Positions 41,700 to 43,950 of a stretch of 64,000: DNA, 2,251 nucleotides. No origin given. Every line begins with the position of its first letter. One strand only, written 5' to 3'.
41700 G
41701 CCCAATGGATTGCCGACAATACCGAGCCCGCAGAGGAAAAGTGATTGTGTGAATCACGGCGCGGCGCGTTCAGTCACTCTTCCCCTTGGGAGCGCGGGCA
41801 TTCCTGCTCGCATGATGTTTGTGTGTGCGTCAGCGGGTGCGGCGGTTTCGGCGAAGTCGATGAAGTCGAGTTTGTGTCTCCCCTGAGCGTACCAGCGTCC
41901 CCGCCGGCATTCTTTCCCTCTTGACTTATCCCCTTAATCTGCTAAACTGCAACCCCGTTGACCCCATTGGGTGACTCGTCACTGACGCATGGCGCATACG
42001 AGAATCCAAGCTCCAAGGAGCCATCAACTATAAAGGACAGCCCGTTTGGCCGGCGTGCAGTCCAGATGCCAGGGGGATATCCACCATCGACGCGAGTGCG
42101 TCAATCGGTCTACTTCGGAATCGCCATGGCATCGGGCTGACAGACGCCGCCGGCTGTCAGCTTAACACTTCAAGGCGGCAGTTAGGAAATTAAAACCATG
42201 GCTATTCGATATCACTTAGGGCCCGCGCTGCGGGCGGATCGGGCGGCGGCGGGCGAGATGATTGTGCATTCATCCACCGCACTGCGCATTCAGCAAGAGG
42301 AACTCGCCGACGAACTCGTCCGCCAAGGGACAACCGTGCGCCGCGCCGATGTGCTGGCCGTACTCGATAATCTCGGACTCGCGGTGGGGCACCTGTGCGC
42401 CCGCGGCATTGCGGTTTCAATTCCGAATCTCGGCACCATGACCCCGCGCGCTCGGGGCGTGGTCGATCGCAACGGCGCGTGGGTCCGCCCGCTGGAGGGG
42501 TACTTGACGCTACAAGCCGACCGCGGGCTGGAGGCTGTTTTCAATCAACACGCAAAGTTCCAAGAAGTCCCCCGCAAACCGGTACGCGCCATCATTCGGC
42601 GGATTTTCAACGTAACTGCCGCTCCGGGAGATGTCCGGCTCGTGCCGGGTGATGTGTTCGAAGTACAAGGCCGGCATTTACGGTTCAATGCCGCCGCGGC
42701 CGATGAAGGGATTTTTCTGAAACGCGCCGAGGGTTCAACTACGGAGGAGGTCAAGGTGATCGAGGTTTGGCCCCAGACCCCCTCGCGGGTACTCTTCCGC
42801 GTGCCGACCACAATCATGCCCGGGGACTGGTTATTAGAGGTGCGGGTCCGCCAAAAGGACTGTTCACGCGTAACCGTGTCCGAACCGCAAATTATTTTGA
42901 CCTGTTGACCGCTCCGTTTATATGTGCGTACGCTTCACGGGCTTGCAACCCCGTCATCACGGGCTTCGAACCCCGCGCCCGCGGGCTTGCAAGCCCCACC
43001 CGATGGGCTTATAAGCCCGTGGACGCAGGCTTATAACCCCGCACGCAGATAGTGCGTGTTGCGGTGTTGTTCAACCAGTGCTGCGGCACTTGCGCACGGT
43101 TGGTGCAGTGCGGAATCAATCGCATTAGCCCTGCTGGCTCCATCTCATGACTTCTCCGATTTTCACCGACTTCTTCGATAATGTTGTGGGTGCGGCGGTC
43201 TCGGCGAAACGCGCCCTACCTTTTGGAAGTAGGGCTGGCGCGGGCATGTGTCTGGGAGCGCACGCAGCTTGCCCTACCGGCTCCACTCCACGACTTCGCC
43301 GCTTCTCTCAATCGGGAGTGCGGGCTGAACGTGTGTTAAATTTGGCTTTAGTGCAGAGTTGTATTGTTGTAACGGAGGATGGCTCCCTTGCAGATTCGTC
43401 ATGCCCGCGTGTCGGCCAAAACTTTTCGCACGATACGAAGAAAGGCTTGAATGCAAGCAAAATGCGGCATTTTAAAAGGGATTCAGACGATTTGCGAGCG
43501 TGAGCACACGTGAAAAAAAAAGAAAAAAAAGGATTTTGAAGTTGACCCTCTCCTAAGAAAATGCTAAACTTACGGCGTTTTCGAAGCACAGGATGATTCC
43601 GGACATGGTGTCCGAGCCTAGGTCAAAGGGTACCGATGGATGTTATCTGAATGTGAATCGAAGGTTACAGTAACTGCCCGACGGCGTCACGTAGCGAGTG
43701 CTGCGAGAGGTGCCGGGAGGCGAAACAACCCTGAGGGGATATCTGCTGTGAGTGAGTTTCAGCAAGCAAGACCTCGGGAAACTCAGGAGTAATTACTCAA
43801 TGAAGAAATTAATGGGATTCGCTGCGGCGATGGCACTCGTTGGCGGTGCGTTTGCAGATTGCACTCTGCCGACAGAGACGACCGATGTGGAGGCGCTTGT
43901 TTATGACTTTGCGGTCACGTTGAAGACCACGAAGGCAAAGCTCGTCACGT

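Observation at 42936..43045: Array of five 22-bp palindromic units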

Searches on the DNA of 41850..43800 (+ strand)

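Call 109: search_rna_families(sources=[L004, L006, L007, L009, L019, L020, L021, L022, L023, L024, L025], threshold=gathering)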
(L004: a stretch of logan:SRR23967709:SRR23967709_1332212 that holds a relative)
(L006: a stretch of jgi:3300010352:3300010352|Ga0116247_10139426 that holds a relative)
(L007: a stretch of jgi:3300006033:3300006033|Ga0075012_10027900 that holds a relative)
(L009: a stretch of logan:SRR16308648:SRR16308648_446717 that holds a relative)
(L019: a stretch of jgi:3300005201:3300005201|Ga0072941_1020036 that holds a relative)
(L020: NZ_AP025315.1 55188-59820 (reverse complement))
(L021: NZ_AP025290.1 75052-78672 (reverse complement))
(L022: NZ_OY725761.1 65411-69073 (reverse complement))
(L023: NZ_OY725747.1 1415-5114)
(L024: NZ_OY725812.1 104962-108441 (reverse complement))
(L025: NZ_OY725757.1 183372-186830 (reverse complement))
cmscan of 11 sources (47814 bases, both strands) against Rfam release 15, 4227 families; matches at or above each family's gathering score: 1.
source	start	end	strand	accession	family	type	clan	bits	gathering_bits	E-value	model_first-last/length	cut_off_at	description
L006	1133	1206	+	RF00005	tRNA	Gene; tRNA;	CL00001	64.2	29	9.2e-12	1-71/71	no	tRNA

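Call 110: search_rna_families(source=window, start=41850, end=43800, threshold=evalue, max_evalue=1)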
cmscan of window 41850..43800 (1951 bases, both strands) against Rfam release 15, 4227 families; matches with E-value up to 1: 3.
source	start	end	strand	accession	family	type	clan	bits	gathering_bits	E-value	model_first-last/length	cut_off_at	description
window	42971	43030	-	RF00931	mir-879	Gene; miRNA;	-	30.1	90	0.00086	1-74/74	no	mir-879 microRNA precursor family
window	42959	43042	-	RF00926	MIR1151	Gene; miRNA;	-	25.4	90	0.47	1-110/110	no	MIR1151 microRNA precursor family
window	43209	43251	+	RF02939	COG2908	Cis-reg;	-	21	58.7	0.017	1-45/45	no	COG2908 RNA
